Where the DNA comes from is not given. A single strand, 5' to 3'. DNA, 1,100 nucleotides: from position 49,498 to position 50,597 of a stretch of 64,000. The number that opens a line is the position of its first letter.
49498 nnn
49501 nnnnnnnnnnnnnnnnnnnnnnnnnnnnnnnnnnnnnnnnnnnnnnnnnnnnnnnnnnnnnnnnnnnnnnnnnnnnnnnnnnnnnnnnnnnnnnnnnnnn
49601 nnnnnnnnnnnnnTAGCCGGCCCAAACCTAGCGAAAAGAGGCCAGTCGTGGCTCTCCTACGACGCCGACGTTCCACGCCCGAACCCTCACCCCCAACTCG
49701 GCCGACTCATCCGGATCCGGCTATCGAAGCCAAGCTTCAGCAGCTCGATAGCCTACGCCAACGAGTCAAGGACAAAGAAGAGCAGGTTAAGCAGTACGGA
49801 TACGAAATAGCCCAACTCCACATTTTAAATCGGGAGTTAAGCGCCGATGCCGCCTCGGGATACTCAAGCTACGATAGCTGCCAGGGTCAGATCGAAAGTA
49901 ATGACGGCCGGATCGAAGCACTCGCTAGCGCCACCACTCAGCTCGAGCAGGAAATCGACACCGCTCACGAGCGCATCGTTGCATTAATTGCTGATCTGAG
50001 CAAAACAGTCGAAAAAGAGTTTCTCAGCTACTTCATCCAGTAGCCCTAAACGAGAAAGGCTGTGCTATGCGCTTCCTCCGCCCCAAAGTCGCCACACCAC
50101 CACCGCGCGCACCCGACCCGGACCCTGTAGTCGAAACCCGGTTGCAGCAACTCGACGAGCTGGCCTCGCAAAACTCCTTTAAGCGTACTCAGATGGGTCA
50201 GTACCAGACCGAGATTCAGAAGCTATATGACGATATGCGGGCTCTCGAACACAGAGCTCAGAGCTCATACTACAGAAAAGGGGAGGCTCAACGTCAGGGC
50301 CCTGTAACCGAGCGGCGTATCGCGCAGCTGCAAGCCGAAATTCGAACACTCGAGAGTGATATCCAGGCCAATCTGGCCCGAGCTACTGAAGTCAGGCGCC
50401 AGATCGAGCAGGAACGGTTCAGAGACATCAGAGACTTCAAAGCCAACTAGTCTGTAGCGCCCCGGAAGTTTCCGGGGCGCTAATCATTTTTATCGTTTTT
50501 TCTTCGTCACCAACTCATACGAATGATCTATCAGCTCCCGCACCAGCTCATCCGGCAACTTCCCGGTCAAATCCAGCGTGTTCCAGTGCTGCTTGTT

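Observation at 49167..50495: Tandem triplet of paralogous coiled-coil proteins with a conserved PDPDPV(I/V)E.......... N-terminus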

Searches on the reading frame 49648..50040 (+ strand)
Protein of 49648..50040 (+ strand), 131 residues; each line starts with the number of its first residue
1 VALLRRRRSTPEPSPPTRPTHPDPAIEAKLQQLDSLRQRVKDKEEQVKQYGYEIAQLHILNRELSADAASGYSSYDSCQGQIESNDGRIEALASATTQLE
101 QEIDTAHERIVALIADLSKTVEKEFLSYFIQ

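Call 4: search_protein_families(library=pfam, proteins=[window:49648-50040:+], max_evalue=10)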
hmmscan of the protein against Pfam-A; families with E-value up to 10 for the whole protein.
window:49648-50040:+ (131 aa): 31 families (the best 25 are shown)
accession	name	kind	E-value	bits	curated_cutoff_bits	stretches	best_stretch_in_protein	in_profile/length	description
PF08614.16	ATG16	-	0.00095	19.8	33.7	1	4-110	34-146/200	Autophagy protein 16 (ATG16)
PF14932.11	HAUS-augmin3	-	0.0011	19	29.4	1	25-123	48-151/260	HAUS augmin-like complex subunit 3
PF05791.16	Bacillus_HBL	-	0.0069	16.7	29.1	1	30-104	104-175/177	Bacillus haemolytic enterotoxin (HBL)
PF18504.6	Csm1_N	-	0.0088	16.8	26.3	2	76-121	9-54/70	Csm1 N-terminal domain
PF19111.5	DUF5798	-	0.0093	16.6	27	2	31-58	29-56/89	Family of unknown function (DUF5798)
PF07303.18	Occludin_ELL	-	0.023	15.9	31.2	1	70-119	19-68/101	Occludin homology domain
PF15035.11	Rootletin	-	0.025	15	36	1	33-121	25-118/188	Ciliary rootlet component, centrosome cohesion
PF02601.20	Exonuc_VII_L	-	0.03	14.2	35.9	1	21-120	180-269/315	Exonuclease VII, large subunit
PF08376.15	NIT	-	0.031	15.1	24.9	1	26-69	65-112/239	Nitrate and nitrite sensing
PF10186.14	ATG14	-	0.048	13.2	33.2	1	30-119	32-108/347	Vacuolar sorting 38 and autophagy-related subunit 14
PF06005.17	ZapB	-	0.071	14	31.5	1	28-117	15-69/71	Cell division protein ZapB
PF24423.1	OVT1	-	0.074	13.9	30.9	1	74-120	9-55/100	Major antigen, helical domain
PF05377.16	FlaC_arch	-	0.094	13.6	27.8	1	79-114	6-41/55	Flagella accessory protein C (FlaC)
PF13863.11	DUF4200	-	0.095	13.5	29.7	1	31-122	13-101/119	Domain of unknown function (DUF4200)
PF07851.19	TMEM120A-B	-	0.1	12.3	29.8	1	32-127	3-98/324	TMEM120A/B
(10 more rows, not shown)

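Call 5: search_protein_families(library=ncbifam, proteins=[window:49648-50040:+], max_evalue=10)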
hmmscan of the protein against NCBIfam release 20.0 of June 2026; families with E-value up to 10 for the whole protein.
window:49648-50040:+ (131 aa): 19 families
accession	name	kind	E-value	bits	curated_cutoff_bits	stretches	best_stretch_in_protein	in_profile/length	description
NF045487.1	ASRP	equivalog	8.9e-05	21.3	300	1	26-111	192-280/593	archaea-specific SMC-related protein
TIGR02168.1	SMC_prok_B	equivalog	0.00044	18.1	567.35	1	31-111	798-878/1181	chromosome segregation protein SMC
TIGR04211.1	SH3_and_anchor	equivalog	0.00062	19.4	65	1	31-130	66-168/198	TIGR04211 family SH3 domain-containing protein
TIGR02169.1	SMC_prok_A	equivalog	0.0018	16.1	729.4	1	31-118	379-466/1165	chromosome segregation protein SMC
NF041511.1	PA2816_fam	equivalog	0.0062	16.5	50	1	13-68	25-82/138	PA2816 family glutamine-rich protein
TIGR04523.1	Mplasa_alph_rch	subfamily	0.0076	14.2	270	1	27-105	270-353/745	helix-rich protein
NF002572.0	PRK02224.1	equivalog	0.0085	14.4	1087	1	31-110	328-407/888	DNA double-strand break repair ATPase Rad50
NF052320.1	Cbp1_fam_LP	subfamily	0.013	15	90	2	26-67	132-173/286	Cbp1 family collagen-binding glycoprotein adhesin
NF041034.1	Rad50_Sulf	equivalog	0.013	13.4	1000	1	27-114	489-572/872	DNA double-strand break repair ATPase Rad50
NF047515.1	SpiroCoCo_C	equivalog_domain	0.018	14.2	125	1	27-120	148-226/313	SpiroCoCo family coiled-coil protein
NF003034.1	PRK03918.1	equivalog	0.018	13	700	1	26-115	181-273/878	DNA double-strand break repair ATPase Rad50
NF045622.1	Npun_F5560_fam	hypoth_equivalog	0.019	15.1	125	1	16-66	39-89/156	Npun_F5560 family protein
NF045780.1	TrlF_fam_ATP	equivalog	0.025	13.3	350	1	28-120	467-563/944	TrlF family AAA-like ATPase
TIGR02290.1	M3_fam_3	subfamily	0.045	12.7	561.7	1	27-127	21-121/587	M3 family oligoendopeptidase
NF038218.1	IcmG_DotF_IVB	equivalog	0.065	12.9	200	1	18-113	90-185/266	type IVB secretion system protein IcmG/DotF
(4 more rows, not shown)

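Call 7: search_protein_families(library=padloc, proteins=[window:49648-50040:+], max_evalue=1)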
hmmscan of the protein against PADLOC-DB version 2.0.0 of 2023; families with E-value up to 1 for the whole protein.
window:49648-50040:+ (131 aa): 4 families
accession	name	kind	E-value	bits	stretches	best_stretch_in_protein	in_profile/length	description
PDLC03863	LmuB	-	6.5e-05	19.8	1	37-121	191-275/610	-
PDLC03859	LmuB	-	0.0023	15.2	1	31-120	374-461/611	-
PDLC03865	LmuB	-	0.0035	13.6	1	34-116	769-849/1007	-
PDLC00006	DruC1|DruC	-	0.011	12.2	1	30-114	216-299/626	Unknown function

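Call 8: search_protein_families(library=phrogs, proteins=[window:49648-50040:+], max_evalue=1)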
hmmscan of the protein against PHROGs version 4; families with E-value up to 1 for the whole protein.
window:49648-50040:+ (131 aa): 18 families
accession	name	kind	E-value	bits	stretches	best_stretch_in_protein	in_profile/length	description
phrog_2589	-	tail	0.00095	16.6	1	17-121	3369-3470/3686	tail protein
phrog_1272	-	tail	0.0019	17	1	25-122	141-239/1606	tail length tape measure protein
phrog_1193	-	other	0.0065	17.5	1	81-116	14-49/76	hemolysin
phrog_13568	-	unknown function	0.01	17.7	1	11-67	16-74/93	-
phrog_25357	-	unknown function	0.039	15.2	1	24-86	19-81/120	-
phrog_5105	-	unknown function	0.041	15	1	28-108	66-145/159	-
phrog_1863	-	unknown function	0.05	14.5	0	81-113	59-91/97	-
phrog_77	-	DNA, RNA and nucleotide metabolism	0.051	13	1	29-120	476-564/967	SbcC-like subunit of palindrome specific endonuclease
phrog_5328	-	unknown function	0.067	14.6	1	31-106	16-91/101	-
phrog_1535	-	tail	0.08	12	1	26-121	88-175/1152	tail length tape measure protein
phrog_1219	-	tail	0.19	12.4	1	76-119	78-121/233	tail needle protein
phrog_6631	-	unknown function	0.2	12.1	1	27-107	37-115/251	-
phrog_37338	-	unknown function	0.21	12.7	0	85-105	27-47/51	-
phrog_27948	-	unknown function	0.23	12.3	0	95-130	43-78/182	-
phrog_12154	-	DNA, RNA and nucleotide metabolism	0.32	12.4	0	32-68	52-88/98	DNA helicase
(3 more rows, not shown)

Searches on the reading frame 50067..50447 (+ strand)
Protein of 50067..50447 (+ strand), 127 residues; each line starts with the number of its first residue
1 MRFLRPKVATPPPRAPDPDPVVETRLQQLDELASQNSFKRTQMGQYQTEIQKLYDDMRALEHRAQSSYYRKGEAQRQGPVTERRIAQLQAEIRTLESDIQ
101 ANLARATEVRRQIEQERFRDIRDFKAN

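Call 4: search_protein_families(library=pfam, proteins=[window:50067-50447:+], max_evalue=10)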
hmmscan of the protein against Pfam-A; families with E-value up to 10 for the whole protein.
window:50067-50447:+ (127 aa): 36 families (the best 25 are shown)
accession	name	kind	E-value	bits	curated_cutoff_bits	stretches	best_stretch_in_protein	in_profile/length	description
PF03999.17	MAP65_ASE1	-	0.00011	21.6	26.9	1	15-114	135-236/477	Microtubule associated protein (MAP65/ASE1 family)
PF06818.20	Fez1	-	0.00026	22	34.4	1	24-117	70-163/199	Fez1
PF07558.16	Shugoshin_N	-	0.00045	20.4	30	1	23-53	3-33/45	Shugoshin N-terminal coiled-coil region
PF18504.6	Csm1_N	-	0.0036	18.1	26.3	1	32-72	25-65/70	Csm1 N-terminal domain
PF14362.11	DUF4407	-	0.018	14.8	31.3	1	29-124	136-232/297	Domain of unknown function (DUF4407)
PF21408.2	MTR4-like_stalk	-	0.03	15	24.2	1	74-117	13-56/64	Exosome RNA helicase MTR4-like, stalk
PF24918.1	NET2A_C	-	0.033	14.5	27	1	38-120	24-101/180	NET2A, C-terminal domain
PF08702.15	Fib_alpha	-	0.035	14.7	29.9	1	21-115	32-127/143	Fibrinogen alpha/beta chain family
PF04977.20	DivIC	-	0.045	14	28.9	1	27-69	24-66/80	Septum formation initiator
PF20882.2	Sos7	-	0.047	14.3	27.3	1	19-67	28-74/75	Kinetochore protein Sos7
PF02181.28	FH2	-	0.05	13.2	34.8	1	30-107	265-342/372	Formin Homology 2 Domain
PF11690.13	DUF3287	-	0.058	13.7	27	1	51-100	44-93/121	Protein of unknown function (DUF3287)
PF04849.18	HAP1_N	-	0.059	13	33.9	1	27-117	215-305/307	HAP1 N-terminal conserved region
PF12795.12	MscS_porin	-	0.06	13.4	34.4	1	25-115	128-221/238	Mechanosensitive ion channel porin domain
PF25008.1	DUF7784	-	0.1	12.6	27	1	35-101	103-171/182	Domain of unknown function (DUF7784)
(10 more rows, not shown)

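Call 5: search_protein_families(library=ncbifam, proteins=[window:50067-50447:+], max_evalue=10)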
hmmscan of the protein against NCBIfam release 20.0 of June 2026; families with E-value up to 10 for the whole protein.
window:50067-50447:+ (127 aa): 18 families
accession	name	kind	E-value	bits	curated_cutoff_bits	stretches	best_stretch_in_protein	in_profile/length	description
NF045622.1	Npun_F5560_fam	hypoth_equivalog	0.00024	21.2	125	1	27-112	54-147/156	Npun_F5560 family protein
NF045487.1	ASRP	equivalog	0.0021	16.7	300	1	27-114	317-406/593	archaea-specific SMC-related protein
TIGR02168.1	SMC_prok_B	equivalog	0.0055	14.5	567.35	1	28-114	729-815/1181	chromosome segregation protein SMC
TIGR03007.1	pepcterm_ChnLen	equivalog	0.01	14.1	278.85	1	49-117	276-344/498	XrtA system polysaccharide chain length determinant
NF002572.0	PRK02224.1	equivalog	0.015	13.6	1087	1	30-115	324-409/888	DNA double-strand break repair ATPase Rad50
TIGR02169.1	SMC_prok_A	equivalog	0.019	12.7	729.4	1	28-117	704-793/1165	chromosome segregation protein SMC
NF033930.1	pneumo_PspA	exception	0.021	13.6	850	1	27-116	243-327/659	pneumococcal surface protein A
NF033928.1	alph_xenorhab_A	subfamily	0.036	13.4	125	1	42-101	151-206/339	alpha-xenorhabdolysin family binary toxin subunit A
NF005894.0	PRK07857.1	equivalog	0.088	12.7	73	1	66-118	11-63/106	chorismate mutase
NF002058.0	PRK00888.1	equivalog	0.1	12.5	101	1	27-67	34-74/111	cell division protein FtsB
NF049873.2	cytotoxin_MakE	exception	0.11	11.4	360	1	41-117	110-183/352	alpha-pore-forming cytotoxin subunit MakE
TIGR04211.1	SH3_and_anchor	equivalog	0.16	11.6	65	1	29-101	89-164/198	TIGR04211 family SH3 domain-containing protein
NF052612.1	sll0565_fam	equivalog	0.22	11.9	50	1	47-110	21-82/106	sll0565 family protein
TIGR01843.1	type_I_hlyD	subfamily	0.39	9.6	208.65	1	27-119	143-238/422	HlyD family type I secretion periplasmic adaptor subunit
NF040598.1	Ala_zip_lipo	subfamily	0.67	10.5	43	0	40-76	28-64/90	Lpp/OprI family alanine-zipper lipoprotein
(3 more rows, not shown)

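Call 6: find_homologous_proteins(query=window:50067-50447:+, max_evalue=0.001)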
Query window:50067-50447:+ (127 aa): 1 proteins with E <= 0.001 among 16 candidates.
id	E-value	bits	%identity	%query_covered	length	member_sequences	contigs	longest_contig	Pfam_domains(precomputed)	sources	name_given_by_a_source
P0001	8.6e-74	263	100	100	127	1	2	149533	-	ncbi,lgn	-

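Call 7: search_protein_families(library=padloc, proteins=[window:50067-50447:+], max_evalue=1)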
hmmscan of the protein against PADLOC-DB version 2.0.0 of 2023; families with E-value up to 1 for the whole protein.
window:50067-50447:+ (127 aa): 2 families
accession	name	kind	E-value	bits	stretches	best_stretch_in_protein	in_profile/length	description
PDLC02722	PbeC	-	0.0065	13.1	1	27-116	385-475/643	PbeC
PDLC01154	NYN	-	0.019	12.4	1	25-98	52-125/310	"LabA-like protein, NYN family nuclease"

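Call 8: search_protein_families(library=phrogs, proteins=[window:50067-50447:+], max_evalue=1)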
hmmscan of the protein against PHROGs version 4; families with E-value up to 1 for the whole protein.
window:50067-50447:+ (127 aa): 17 families
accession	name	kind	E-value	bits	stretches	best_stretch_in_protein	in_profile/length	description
phrog_77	-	DNA, RNA and nucleotide metabolism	0.013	15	1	25-110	700-759/967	SbcC-like subunit of palindrome specific endonuclease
phrog_13567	-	unknown function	0.03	15.4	0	42-64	18-40/82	-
phrog_4949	-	unknown function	0.033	14.3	1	17-123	154-262/447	-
phrog_7208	-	unknown function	0.063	14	1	26-66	8-48/204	-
phrog_473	-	head and packaging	0.067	14.6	0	65-100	26-61/75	virion structural protein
phrog_11538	-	unknown function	0.067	14.3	1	63-123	6-63/129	-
phrog_5328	-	unknown function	0.071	14.5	1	23-99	19-95/101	-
phrog_19026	-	tail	0.13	13.1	0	6-50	84-127/200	tail assembly chaperone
phrog_1766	-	tail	0.27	12.5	1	16-60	72-108/127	tail fiber protein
phrog_15002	-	unknown function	0.31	12.1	1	27-100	80-149/183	-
phrog_739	-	lysis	0.4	11.9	0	82-119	26-63/122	Rz-like spanin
phrog_17169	-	unknown function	0.46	11.6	0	86-123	57-99/107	-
phrog_21634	-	tail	0.59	10.3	0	6-51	84-128/351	tail assembly chaperone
phrog_580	-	unknown function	0.63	11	0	83-102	17-36/73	-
phrog_10539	-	unknown function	0.69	10.3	0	19-67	59-105/182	-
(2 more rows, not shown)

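Call 9: find_encoding_contigs(protein=P0001, flank=10000, max_places=6)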
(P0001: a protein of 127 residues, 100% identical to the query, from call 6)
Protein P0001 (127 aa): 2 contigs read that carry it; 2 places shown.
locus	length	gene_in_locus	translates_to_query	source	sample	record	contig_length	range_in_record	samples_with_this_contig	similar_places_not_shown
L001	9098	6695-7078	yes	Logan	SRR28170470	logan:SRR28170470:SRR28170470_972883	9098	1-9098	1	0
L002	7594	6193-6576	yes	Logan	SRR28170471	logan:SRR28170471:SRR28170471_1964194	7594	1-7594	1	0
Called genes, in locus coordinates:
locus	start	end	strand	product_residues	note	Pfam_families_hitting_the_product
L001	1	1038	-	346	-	?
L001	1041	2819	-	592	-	PF01807:Zn_ribbon_DnaG, PF08275:DNAG_N, PF01751:Toprim, PF13155:Toprim_2, PF13362:Toprim_3 (weak), PF13662:Toprim_4, PF10410:DnaB_bind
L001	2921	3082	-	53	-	-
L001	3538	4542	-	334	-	-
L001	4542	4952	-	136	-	-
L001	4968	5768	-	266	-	PF00730:HhH-GPD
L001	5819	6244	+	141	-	-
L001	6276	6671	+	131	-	-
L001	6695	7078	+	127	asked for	-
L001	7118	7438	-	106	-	PF04237:YjbR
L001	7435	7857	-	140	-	PF01641:SelR, PF24046:At4g08330 (faint)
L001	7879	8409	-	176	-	PF07617:DUF1579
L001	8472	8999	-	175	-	-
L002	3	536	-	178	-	?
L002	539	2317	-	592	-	PF01807:Zn_ribbon_DnaG, PF08275:DNAG_N, PF01751:Toprim, PF13155:Toprim_2, PF13362:Toprim_3 (weak), PF13662:Toprim_4, PF10410:DnaB_bind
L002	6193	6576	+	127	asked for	-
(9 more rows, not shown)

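Call 64: find_encoding_contigs(protein=P0123, flank=10000, max_places=10)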
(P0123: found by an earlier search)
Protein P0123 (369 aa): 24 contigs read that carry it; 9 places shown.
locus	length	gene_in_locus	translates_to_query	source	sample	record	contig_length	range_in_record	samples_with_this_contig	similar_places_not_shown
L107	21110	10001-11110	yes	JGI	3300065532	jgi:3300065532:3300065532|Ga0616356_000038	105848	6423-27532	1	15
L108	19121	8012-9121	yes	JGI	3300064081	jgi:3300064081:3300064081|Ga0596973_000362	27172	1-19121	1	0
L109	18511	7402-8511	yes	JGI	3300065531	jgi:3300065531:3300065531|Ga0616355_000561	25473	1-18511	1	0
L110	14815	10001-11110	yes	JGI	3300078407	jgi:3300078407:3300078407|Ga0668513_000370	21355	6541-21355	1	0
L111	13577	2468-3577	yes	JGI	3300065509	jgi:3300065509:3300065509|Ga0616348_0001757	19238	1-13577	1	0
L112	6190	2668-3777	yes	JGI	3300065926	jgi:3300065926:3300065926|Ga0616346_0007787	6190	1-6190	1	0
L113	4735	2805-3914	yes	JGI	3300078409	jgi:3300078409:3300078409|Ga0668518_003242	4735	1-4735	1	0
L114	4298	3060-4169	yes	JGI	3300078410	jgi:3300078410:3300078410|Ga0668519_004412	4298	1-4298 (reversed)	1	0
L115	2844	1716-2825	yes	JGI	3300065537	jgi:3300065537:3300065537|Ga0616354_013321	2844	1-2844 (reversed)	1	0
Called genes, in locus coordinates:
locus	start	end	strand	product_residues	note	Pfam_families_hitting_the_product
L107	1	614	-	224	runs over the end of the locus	-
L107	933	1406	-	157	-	-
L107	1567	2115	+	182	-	PF13649:Methyltransf_25 (weak)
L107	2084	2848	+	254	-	PF02585:PIG-L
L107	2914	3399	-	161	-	-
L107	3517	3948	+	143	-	PF01641:SelR, PF24046:At4g08330 (faint)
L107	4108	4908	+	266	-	PF00730:HhH-GPD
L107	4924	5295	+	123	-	-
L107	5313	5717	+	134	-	-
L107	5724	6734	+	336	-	PF02811:PHP (weak)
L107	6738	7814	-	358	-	PF13784:Fic_N, PF02661:Fic, PF21248:SoFic-like_C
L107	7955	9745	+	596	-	PF01807:Zn_ribbon_DnaG, PF08275:DNAG_N, PF01751:Toprim, PF13155:Toprim_2, PF13362:Toprim_3 (weak), PF13662:Toprim_4, PF10410:DnaB_bind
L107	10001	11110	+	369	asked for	PF03979:Sigma70_r1_1, PF00140:Sigma70_r1_2, PF04542:Sigma70_r2, PF04539:Sigma70_r3, PF04545:Sigma70_r4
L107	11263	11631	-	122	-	-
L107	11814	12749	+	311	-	PF01551:Peptidase_M23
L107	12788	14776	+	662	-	PF02770:Acyl-CoA_dh_M, PF00441:Acyl-CoA_dh_1, PF12806:Acyl-CoA_dh_C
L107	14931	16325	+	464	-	PF13522:GATase_6, PF13537:GATase_7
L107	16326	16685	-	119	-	-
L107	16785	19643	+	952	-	PF02739:5_3_exonuc_N, PF01367:5_3_exonuc, PF01612:DNA_pol_A_exo1, PF22619:DNA_polI_exo1 (weak), PF00476:DNA_pol_A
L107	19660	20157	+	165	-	-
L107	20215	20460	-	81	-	-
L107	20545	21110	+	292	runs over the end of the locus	PF01149:Fapy_DNA_glyco, PF06831:H2TH, PF06827:zf-FPG_IleRS (weak)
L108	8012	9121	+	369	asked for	PF03979:Sigma70_r1_1, PF00140:Sigma70_r1_2, PF04542:Sigma70_r2, PF04539:Sigma70_r3, PF04545:Sigma70_r4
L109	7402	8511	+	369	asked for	PF03979:Sigma70_r1_1, PF00140:Sigma70_r1_2, PF04542:Sigma70_r2, PF04539:Sigma70_r3, PF04545:Sigma70_r4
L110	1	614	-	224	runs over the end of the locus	-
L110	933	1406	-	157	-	-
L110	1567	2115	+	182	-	PF13649:Methyltransf_25 (weak)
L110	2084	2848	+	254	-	PF02585:PIG-L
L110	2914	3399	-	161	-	-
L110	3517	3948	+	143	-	PF01641:SelR, PF24046:At4g08330 (faint)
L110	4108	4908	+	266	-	PF00730:HhH-GPD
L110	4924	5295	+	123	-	-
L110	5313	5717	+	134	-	-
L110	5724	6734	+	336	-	PF02811:PHP (weak)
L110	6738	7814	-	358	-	PF13784:Fic_N, PF02661:Fic, PF21248:SoFic-like_C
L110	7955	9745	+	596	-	PF01807:Zn_ribbon_DnaG, PF08275:DNAG_N, PF01751:Toprim, PF13155:Toprim_2, PF13362:Toprim_3 (weak), PF13662:Toprim_4, PF10410:DnaB_bind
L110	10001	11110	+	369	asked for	PF03979:Sigma70_r1_1, PF00140:Sigma70_r1_2, PF04542:Sigma70_r2, PF04539:Sigma70_r3, PF04545:Sigma70_r4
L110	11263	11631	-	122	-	-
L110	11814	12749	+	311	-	PF01551:Peptidase_M23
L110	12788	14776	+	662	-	PF02770:Acyl-CoA_dh_M, PF00441:Acyl-CoA_dh_1, PF12806:Acyl-CoA_dh_C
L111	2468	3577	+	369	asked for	PF03979:Sigma70_r1_1, PF00140:Sigma70_r1_2, PF04542:Sigma70_r2, PF04539:Sigma70_r3, PF04545:Sigma70_r4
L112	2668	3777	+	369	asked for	PF03979:Sigma70_r1_1, PF00140:Sigma70_r1_2, PF04542:Sigma70_r2, PF04539:Sigma70_r3, PF04545:Sigma70_r4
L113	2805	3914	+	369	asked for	PF03979:Sigma70_r1_1, PF00140:Sigma70_r1_2, PF04542:Sigma70_r2, PF04539:Sigma70_r3, PF04545:Sigma70_r4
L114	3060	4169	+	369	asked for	PF03979:Sigma70_r1_1, PF00140:Sigma70_r1_2, PF04542:Sigma70_r2, PF04539:Sigma70_r3, PF04545:Sigma70_r4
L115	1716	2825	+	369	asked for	PF03979:Sigma70_r1_1, PF00140:Sigma70_r1_2, PF04542:Sigma70_r2, PF04539:Sigma70_r3, PF04545:Sigma70_r4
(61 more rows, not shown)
